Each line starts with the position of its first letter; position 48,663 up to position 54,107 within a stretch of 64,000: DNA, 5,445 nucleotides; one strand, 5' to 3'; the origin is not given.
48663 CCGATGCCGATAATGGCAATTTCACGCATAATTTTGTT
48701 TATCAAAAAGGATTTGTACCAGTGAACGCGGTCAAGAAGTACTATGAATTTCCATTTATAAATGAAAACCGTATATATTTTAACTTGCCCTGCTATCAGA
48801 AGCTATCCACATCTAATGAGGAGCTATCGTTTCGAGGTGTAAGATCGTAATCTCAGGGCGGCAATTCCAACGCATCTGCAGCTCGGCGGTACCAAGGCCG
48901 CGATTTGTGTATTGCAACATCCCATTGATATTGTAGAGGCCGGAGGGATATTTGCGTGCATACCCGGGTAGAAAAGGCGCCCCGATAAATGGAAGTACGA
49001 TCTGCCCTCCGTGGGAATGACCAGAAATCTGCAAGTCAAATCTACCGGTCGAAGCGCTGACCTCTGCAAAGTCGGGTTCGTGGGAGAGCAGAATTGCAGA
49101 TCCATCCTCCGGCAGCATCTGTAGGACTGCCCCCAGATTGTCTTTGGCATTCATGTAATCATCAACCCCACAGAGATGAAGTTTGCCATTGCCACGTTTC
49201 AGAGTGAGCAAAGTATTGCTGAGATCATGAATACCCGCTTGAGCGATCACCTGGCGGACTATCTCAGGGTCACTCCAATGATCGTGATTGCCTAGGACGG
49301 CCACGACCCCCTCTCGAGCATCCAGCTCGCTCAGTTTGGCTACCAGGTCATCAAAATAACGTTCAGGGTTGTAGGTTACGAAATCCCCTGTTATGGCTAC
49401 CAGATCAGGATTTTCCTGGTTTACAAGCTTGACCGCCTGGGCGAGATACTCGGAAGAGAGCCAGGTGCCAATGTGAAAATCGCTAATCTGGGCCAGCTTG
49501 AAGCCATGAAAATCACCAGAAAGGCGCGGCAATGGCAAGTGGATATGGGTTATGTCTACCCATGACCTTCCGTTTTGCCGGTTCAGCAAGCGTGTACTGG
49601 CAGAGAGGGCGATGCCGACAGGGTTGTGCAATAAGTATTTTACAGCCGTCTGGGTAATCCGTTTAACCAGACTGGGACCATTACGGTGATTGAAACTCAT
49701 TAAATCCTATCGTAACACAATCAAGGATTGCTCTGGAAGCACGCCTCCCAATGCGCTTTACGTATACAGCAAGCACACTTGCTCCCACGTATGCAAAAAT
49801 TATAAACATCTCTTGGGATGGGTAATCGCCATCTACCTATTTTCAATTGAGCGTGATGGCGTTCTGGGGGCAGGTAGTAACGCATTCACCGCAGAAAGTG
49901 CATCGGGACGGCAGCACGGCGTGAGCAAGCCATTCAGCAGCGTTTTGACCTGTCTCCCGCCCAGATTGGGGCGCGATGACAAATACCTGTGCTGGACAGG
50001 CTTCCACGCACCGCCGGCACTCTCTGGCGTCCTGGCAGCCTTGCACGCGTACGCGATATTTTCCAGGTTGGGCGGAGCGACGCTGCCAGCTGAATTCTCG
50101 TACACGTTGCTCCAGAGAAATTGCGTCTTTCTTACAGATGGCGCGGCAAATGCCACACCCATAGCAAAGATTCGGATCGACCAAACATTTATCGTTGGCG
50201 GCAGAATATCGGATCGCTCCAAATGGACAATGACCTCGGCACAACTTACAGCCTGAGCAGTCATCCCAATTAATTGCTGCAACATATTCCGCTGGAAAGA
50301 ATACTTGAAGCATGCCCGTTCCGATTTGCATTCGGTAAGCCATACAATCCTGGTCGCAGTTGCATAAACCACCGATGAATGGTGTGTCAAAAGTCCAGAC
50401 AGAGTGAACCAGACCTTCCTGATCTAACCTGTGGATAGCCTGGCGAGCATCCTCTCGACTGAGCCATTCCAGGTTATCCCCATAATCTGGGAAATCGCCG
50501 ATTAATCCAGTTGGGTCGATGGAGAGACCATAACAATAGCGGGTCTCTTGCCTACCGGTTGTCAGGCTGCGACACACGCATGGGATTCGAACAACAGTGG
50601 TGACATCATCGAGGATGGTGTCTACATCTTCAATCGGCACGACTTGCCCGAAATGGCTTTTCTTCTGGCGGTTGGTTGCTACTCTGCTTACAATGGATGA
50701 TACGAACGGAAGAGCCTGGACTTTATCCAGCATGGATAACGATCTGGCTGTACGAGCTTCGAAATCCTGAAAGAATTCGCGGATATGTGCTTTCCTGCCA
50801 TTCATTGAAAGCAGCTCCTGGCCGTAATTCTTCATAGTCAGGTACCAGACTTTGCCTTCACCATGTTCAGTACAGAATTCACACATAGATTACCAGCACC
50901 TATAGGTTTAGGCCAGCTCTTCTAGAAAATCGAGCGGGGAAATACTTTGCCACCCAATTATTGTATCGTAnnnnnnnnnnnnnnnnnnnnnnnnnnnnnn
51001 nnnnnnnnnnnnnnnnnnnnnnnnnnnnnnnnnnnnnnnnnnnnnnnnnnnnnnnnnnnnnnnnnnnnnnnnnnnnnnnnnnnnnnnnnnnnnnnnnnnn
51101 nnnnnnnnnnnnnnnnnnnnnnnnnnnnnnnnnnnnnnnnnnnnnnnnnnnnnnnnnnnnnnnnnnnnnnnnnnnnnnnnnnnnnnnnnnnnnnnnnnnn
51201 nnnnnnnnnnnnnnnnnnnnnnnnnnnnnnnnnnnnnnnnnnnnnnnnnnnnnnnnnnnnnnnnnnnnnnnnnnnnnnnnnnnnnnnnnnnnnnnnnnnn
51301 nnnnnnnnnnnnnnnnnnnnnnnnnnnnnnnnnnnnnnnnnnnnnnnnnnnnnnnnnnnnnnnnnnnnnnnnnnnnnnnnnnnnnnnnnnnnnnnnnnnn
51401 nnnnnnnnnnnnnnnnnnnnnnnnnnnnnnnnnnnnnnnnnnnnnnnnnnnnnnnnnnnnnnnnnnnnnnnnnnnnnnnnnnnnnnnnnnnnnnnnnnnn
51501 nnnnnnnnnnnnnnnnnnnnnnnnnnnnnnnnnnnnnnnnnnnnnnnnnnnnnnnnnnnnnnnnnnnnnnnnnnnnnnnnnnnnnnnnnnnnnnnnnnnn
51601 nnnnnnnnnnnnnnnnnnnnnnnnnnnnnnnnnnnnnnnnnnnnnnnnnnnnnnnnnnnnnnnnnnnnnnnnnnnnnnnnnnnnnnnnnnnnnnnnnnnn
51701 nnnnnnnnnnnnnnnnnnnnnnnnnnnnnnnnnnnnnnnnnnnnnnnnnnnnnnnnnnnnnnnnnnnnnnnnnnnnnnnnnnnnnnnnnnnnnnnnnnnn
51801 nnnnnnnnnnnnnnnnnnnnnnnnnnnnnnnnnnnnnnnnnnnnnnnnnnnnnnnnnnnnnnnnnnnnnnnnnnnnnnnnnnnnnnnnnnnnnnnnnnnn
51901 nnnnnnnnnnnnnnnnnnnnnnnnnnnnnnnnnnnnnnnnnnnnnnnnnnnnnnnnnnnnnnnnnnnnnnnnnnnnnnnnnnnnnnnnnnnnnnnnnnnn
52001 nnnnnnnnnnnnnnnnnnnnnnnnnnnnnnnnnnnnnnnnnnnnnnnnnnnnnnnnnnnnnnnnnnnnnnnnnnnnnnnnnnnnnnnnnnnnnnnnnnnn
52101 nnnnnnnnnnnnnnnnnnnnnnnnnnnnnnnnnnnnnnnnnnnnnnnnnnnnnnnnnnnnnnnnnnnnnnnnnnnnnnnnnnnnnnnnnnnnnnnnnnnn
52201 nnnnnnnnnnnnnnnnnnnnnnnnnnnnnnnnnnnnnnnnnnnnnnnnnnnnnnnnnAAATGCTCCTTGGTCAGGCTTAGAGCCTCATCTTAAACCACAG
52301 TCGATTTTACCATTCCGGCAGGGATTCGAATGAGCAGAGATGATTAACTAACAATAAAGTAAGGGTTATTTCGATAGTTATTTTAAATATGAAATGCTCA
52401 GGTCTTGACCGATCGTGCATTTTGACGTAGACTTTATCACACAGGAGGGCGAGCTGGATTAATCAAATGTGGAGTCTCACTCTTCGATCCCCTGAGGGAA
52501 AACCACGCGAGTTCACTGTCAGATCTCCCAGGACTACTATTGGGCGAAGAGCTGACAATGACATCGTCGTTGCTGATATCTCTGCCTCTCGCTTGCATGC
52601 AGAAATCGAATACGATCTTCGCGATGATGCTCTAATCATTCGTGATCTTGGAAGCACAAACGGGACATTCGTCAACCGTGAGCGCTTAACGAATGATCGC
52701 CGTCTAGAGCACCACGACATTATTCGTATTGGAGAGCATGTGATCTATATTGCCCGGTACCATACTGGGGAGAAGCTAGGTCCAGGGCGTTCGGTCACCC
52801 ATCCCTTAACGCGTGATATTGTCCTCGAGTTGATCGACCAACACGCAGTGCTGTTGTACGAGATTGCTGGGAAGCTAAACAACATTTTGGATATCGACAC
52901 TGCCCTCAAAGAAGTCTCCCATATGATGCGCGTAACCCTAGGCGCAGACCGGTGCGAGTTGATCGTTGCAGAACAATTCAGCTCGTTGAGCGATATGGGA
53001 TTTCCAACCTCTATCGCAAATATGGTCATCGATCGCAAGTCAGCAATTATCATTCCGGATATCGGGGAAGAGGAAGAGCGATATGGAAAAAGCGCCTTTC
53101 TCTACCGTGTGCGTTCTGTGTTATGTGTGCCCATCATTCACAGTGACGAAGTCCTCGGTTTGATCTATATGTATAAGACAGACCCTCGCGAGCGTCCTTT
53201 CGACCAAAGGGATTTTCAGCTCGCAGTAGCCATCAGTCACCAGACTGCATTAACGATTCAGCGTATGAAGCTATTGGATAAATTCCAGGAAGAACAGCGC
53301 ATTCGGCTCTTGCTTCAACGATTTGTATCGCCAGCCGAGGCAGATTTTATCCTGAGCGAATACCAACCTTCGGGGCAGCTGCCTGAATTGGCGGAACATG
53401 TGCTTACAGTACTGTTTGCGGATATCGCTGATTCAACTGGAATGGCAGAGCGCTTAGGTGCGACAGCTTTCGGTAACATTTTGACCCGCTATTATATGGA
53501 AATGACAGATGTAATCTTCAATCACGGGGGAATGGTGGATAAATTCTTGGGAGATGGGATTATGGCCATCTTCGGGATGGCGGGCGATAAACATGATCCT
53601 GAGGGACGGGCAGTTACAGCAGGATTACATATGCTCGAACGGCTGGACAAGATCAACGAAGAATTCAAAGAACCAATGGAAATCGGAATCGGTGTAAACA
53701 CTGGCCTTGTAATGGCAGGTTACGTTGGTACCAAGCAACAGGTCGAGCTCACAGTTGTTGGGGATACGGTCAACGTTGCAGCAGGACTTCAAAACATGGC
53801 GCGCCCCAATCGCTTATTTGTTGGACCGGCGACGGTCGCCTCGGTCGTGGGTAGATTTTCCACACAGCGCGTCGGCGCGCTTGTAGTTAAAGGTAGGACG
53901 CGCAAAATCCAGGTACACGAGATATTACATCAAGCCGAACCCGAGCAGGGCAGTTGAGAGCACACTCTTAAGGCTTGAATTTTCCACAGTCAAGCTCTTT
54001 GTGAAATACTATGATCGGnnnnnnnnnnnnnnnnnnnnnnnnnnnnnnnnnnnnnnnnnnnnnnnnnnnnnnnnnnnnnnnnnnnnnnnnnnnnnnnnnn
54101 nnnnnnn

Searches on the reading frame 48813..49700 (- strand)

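Call 70: search_protein_families(library=pfam, proteins=[window:48813-49700:-], max_evalue=0.00001)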
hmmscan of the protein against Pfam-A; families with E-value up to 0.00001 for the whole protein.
window:48813-49700:- (295 aa): 2 families
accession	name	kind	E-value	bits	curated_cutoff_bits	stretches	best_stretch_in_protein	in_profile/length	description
PF00149.33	Metallophos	-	2e-12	48.4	21.5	1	68-231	2-190/191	Calcineurin-like phosphoesterase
PF12850.12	Metallophos_2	-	1.3e-06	29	27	1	68-230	2-117/154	Calcineurin-like phosphoesterase superfamily domain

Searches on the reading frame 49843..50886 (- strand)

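Call 70: search_protein_families(library=pfam, proteins=[window:49843-50886:-], max_evalue=0.00001)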
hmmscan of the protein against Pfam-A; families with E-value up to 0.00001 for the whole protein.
window:49843-50886:- (347 aa): 9 families
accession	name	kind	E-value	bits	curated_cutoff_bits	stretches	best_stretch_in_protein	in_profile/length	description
PF00037.32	Fer4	-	1.5e-20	72.6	21.1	2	325-345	4-24/24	4Fe-4S binding domain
PF12838.12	Fer4_7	-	4.2e-14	53.2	27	1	289-343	4-52/52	4Fe-4S dicluster domain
PF13187.11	Fer4_9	-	1e-13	51.5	27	1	289-344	4-52/52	4Fe-4S dicluster domain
PF14697.11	Fer4_21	-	6.6e-09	36.2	35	0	203-257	1-58/59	4Fe-4S dicluster domain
PF13484.11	Fer4_16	-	1.3e-07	32.7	30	0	328-346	1-19/66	4Fe-4S double cluster binding domain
PF13183.11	Fer4_8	-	3.3e-07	31.2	27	0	289-342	7-67/68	4Fe-4S dicluster domain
PF13237.11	Fer4_10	-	4.3e-07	30.2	25.5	0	288-340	10-53/53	4Fe-4S dicluster domain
PF12797.12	Fer4_2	-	4.6e-07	29.8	24.5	0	204-222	4-22/22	4Fe-4S binding domain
PF25160.1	LdpA_Fe-S-bd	-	1.2e-06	28.6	27.6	0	236-258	23-45/49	LdpA Fe-S cluster-binding domain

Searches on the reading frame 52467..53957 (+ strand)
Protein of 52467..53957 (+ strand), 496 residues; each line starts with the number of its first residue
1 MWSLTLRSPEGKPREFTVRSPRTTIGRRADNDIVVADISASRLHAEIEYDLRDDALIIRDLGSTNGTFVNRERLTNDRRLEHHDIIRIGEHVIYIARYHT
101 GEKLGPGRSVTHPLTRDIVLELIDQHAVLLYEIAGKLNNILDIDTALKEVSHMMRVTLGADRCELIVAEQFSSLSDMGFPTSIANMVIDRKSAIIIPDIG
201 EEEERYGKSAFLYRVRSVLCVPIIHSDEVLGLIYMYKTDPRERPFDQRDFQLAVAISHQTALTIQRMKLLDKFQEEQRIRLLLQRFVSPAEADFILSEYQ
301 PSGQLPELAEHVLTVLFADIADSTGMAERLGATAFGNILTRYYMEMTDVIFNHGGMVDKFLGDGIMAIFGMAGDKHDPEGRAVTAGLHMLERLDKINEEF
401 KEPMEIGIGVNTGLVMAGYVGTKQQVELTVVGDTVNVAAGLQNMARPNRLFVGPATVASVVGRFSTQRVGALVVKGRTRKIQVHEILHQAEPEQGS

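Call 70: search_protein_families(library=pfam, proteins=[window:52467-53957:+], max_evalue=0.00001)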
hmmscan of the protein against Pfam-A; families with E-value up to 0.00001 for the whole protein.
window:52467-53957:+ (496 aa): 6 families
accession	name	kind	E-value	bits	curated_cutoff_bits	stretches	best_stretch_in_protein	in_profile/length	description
PF00211.25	Guanylate_cyc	-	3.3e-22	79.4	21.9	1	313-480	9-176/183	Adenylate and Guanylate cyclase catalytic domain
PF00498.31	FHA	-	3.5e-20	72.6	20.7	1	23-89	1-67/67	FHA domain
PF16697.10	Yop-YscD_cpl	-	7.9e-13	48.9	33.2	1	14-94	10-89/94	Inner membrane component of T3SS, cytoplasmic domain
PF01590.32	GAF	-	1.1e-11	45.8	22.4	1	142-264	1-133/133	GAF domain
PF13185.12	GAF_2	-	1.9e-10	41.5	28.6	1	173-265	46-136/136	GAF domain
PF13492.12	GAF_3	-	2e-06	28.7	27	1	180-266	53-129/129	GAF domain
